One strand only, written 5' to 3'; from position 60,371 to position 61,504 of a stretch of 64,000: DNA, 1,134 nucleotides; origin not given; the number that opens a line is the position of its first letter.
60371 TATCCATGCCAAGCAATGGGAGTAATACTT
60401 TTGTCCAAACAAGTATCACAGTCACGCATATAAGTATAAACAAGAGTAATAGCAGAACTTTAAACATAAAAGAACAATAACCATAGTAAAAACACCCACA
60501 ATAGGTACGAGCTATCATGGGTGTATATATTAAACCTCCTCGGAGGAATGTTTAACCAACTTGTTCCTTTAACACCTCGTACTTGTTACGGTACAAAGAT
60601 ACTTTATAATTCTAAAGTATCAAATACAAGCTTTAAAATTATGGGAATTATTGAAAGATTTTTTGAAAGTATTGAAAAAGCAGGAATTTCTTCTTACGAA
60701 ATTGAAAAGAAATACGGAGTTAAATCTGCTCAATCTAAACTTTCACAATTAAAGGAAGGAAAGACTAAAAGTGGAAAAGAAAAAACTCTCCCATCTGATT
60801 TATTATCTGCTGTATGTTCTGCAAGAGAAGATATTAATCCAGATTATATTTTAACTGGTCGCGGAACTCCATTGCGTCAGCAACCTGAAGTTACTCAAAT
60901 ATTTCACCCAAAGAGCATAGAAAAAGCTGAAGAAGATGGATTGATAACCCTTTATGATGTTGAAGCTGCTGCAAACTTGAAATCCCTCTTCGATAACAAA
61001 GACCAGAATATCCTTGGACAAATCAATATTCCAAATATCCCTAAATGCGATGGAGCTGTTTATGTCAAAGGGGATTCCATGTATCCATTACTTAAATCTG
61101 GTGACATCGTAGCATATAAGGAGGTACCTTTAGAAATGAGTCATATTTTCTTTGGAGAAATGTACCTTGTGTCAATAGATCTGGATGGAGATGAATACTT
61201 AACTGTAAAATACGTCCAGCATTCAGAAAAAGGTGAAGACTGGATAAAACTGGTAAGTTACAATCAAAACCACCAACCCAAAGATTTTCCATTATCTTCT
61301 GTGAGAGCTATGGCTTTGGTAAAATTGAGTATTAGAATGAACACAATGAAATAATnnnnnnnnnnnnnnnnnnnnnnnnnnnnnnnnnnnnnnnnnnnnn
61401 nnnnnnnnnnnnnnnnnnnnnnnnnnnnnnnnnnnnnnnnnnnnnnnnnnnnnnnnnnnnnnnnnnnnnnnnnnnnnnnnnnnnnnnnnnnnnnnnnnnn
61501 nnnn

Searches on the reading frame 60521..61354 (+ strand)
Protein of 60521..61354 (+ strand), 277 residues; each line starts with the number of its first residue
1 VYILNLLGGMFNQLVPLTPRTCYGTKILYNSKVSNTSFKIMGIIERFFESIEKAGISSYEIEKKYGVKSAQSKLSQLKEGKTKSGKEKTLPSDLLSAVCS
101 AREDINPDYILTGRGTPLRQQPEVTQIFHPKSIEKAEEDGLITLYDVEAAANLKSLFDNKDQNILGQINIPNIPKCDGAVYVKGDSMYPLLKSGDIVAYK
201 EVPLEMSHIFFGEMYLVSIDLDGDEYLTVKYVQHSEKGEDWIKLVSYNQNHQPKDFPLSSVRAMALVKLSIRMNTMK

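Call 35: search_protein_families(library=pfam, proteins=[window:60521-61354:+], max_evalue=0.001)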
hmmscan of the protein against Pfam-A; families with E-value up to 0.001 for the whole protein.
window:60521-61354:+ (277 aa): 1 family
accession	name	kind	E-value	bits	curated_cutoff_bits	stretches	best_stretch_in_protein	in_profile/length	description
PF00717.28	Peptidase_S24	-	7.2e-11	42.2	23.3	1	167-264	25-112/116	Peptidase S24-like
